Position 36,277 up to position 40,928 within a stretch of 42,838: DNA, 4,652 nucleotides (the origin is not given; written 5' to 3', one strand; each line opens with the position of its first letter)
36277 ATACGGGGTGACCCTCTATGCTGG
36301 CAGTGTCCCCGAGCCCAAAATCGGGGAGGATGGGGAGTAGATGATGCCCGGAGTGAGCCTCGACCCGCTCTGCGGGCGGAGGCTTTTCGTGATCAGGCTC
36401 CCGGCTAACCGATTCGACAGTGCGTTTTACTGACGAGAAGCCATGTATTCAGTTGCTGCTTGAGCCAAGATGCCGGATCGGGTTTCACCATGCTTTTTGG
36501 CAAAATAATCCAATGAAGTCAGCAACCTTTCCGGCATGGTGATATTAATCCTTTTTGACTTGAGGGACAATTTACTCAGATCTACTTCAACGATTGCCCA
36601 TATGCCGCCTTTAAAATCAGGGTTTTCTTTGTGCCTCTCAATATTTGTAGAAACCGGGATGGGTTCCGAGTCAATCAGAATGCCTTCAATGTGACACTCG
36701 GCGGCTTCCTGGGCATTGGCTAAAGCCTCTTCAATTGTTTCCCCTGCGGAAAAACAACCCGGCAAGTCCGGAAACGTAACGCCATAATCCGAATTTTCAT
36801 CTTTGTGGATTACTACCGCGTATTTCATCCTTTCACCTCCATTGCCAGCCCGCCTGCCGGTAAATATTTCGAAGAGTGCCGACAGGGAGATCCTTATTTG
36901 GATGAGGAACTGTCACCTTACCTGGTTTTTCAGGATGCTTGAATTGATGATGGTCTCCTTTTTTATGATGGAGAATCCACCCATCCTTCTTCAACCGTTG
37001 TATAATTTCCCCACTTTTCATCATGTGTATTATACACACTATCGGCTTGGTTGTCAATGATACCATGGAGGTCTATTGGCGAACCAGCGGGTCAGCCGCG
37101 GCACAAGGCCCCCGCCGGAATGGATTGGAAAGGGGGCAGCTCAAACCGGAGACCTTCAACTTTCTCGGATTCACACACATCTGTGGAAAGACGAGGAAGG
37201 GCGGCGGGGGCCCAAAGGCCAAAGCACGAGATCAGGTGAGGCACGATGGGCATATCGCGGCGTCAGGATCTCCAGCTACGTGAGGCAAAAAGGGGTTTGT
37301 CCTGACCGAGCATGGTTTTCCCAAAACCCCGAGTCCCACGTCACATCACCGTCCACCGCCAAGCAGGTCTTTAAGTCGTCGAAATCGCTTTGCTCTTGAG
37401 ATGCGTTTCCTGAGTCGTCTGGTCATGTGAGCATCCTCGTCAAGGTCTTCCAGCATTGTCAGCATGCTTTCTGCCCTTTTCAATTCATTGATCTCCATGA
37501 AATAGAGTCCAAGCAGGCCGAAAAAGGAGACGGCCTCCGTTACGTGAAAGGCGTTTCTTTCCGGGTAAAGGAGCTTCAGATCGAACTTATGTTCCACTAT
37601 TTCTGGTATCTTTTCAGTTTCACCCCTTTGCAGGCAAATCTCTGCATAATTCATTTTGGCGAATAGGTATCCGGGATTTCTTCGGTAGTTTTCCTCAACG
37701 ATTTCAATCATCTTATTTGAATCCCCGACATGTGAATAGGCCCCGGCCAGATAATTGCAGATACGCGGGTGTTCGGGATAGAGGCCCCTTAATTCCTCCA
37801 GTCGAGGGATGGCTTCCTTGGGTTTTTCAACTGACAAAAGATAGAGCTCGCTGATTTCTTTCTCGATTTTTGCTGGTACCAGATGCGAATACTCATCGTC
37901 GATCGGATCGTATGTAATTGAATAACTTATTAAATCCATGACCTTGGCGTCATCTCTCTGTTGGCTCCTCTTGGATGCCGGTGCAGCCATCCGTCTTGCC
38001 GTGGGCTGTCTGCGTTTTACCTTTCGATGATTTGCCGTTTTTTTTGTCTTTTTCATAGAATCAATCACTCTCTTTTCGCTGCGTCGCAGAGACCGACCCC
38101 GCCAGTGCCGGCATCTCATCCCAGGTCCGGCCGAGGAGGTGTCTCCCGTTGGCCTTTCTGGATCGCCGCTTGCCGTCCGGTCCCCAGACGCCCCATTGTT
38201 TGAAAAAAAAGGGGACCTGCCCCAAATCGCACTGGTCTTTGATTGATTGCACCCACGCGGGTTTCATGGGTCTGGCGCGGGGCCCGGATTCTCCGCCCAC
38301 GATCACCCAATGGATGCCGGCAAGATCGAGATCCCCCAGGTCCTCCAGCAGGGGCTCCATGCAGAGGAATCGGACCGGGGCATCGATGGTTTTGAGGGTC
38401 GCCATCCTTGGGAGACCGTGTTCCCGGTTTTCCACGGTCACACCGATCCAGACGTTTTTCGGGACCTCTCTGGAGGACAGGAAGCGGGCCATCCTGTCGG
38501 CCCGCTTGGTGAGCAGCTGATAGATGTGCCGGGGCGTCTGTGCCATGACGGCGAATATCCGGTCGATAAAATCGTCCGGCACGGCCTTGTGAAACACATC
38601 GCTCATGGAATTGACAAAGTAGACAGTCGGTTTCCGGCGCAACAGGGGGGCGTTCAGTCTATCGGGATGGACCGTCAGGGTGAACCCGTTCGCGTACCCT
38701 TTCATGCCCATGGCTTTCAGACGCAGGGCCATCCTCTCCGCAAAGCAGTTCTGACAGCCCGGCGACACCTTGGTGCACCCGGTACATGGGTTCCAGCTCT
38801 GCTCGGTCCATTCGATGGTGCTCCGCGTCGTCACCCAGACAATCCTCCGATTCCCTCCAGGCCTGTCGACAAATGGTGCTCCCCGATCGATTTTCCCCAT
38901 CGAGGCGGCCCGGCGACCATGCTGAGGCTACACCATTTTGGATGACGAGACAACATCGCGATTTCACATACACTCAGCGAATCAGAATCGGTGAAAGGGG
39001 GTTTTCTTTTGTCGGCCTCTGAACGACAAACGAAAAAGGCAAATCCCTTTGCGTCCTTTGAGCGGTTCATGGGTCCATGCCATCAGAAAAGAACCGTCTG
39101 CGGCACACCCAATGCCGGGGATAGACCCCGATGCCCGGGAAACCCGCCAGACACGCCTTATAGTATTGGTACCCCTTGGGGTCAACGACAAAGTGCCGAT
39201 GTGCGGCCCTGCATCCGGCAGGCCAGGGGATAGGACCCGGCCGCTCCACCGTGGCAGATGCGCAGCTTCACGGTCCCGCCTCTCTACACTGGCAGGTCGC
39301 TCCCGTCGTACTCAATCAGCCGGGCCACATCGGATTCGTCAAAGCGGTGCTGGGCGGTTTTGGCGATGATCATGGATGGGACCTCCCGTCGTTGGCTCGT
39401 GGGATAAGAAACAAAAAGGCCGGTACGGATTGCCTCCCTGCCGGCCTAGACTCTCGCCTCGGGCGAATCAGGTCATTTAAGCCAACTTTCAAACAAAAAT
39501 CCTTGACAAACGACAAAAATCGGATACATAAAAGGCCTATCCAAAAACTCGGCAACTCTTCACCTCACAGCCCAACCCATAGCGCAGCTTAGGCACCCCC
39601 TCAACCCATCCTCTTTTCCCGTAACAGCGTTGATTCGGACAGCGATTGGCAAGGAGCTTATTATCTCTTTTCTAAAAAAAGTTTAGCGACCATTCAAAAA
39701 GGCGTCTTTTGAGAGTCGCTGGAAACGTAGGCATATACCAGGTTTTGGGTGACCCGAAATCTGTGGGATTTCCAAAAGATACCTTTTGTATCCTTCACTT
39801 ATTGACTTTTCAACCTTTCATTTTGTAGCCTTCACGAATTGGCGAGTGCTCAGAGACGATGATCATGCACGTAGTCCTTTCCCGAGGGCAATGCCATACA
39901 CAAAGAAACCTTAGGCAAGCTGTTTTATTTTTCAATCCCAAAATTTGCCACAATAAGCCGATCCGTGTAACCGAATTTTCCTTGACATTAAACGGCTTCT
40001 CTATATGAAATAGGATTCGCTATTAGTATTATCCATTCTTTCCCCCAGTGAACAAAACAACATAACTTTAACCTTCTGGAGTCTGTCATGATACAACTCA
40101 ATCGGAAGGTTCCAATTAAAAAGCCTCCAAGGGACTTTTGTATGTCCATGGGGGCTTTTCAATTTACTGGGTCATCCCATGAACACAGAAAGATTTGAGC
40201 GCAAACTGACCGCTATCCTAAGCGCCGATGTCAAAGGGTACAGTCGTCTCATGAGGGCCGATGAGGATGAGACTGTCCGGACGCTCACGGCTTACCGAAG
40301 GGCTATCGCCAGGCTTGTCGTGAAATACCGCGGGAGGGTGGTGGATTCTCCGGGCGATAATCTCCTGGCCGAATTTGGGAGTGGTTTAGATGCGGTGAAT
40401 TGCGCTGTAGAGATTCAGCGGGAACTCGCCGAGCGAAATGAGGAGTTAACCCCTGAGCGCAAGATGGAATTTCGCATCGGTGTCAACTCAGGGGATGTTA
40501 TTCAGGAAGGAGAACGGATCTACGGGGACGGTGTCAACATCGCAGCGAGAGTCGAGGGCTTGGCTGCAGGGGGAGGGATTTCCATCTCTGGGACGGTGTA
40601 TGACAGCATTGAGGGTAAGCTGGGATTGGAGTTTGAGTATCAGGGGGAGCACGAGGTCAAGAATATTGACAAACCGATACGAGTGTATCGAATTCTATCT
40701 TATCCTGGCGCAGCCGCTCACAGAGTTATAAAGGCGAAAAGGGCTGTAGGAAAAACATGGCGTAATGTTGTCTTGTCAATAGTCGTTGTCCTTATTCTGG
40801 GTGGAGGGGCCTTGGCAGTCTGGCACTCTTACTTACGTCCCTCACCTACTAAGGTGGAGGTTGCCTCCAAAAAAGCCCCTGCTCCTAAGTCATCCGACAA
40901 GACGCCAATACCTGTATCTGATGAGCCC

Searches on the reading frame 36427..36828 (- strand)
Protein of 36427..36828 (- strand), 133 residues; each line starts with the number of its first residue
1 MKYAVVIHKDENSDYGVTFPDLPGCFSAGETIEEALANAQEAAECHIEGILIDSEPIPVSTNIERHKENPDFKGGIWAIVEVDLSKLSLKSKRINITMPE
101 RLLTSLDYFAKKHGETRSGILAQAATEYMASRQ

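Call 8: search_protein_families(library=pfam, proteins=[window:36427-36828:-], max_evalue=0.001)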
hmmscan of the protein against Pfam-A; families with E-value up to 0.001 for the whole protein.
window:36427-36828:- (133 aa): 2 families
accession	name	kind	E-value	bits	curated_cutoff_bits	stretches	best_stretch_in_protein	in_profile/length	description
PF15919.11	HicB_lk_antitox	-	3.1e-49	166.6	27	1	3-125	1-123/123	HicB_like antitoxin of bacterial toxin-antitoxin system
PF07878.17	RHH_5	-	4.3e-07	30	26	1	91-133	1-43/43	CopG-like RHH_1 or ribbon-helix-helix domain, RHH_5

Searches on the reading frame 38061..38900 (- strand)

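Call 8: search_protein_families(library=pfam, proteins=[window:38061-38900:-], max_evalue=0.001)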
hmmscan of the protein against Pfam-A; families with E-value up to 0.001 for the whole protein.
window:38061-38900:- (279 aa): 1 family
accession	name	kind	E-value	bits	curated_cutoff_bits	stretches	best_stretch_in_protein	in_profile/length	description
PF07505.17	DUF5131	-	1.6e-105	352.4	28.9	1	27-264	2-243/243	Protein of unknown function (DUF5131)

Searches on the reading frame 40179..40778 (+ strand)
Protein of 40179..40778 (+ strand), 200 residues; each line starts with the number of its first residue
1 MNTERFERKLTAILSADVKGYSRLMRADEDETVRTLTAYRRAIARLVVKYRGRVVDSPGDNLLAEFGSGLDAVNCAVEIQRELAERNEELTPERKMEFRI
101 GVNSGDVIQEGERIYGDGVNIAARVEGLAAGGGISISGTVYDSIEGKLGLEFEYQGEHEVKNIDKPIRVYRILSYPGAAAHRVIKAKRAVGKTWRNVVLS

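Call 44: search_solved_structures(query=window:40179-40778:+, show_alignments=2, max_evalue=0.001)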
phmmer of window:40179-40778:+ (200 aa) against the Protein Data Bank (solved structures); distinct sequences matched with E-value up to 0.001: 20.
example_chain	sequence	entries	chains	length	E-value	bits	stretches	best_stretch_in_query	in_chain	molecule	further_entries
3mr7_A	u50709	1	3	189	1.7e-34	122.7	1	6-171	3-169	Adenylate/guanylate cyclase/hydrolase, alpha/beta fold family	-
4wp9_A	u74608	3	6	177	3.2e-19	72.9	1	13-177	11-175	Ma1120 | Cyclase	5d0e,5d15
4wp3_A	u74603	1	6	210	5.7e-19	72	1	13-177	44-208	Ma1120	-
5d0g_A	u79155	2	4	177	9.1e-19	71.4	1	13-177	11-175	Cyclase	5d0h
4wp8_A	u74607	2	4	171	3.9e-18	69.3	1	13-173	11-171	Ma1120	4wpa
2w01_A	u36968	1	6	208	6.7e-11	45.7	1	8-146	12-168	ADENYLATE CYCLASE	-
1ybt_A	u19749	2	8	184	2.1e-09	40.9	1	7-165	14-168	hydrolase, alpha/beta hydrolase fold family | lipJ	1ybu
6fht_A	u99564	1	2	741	2.2e-09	40.8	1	8-145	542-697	Bacteriophytochrome,Adenylate cyclase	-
3r5g_A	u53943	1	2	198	1.2e-07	35.1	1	7-173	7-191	CyaB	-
1fx4_A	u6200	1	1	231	2.3e-07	34.2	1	106-178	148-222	RECEPTOR-TYPE ADENYLATE CYCLASE GRESAG 4.3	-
1fx2_A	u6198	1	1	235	2.7e-06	30.7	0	106-177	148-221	RECEPTOR-TYPE ADENYLATE CYCLASE GRESAG 4.1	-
8buz_A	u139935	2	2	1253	1.8e-05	28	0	94-165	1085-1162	Adenylate cyclase type 8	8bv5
1wc0_A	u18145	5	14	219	2.7e-05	27.5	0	5-92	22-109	ADENYLATE CYCLASE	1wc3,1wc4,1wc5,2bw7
1wc1_A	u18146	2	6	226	3.3e-05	27.2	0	6-167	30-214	ADENYLATE CYCLASE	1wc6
9u3p_A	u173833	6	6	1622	4.6e-05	26.7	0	113-185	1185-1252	Adenylate cyclase type 9,Protein M2-1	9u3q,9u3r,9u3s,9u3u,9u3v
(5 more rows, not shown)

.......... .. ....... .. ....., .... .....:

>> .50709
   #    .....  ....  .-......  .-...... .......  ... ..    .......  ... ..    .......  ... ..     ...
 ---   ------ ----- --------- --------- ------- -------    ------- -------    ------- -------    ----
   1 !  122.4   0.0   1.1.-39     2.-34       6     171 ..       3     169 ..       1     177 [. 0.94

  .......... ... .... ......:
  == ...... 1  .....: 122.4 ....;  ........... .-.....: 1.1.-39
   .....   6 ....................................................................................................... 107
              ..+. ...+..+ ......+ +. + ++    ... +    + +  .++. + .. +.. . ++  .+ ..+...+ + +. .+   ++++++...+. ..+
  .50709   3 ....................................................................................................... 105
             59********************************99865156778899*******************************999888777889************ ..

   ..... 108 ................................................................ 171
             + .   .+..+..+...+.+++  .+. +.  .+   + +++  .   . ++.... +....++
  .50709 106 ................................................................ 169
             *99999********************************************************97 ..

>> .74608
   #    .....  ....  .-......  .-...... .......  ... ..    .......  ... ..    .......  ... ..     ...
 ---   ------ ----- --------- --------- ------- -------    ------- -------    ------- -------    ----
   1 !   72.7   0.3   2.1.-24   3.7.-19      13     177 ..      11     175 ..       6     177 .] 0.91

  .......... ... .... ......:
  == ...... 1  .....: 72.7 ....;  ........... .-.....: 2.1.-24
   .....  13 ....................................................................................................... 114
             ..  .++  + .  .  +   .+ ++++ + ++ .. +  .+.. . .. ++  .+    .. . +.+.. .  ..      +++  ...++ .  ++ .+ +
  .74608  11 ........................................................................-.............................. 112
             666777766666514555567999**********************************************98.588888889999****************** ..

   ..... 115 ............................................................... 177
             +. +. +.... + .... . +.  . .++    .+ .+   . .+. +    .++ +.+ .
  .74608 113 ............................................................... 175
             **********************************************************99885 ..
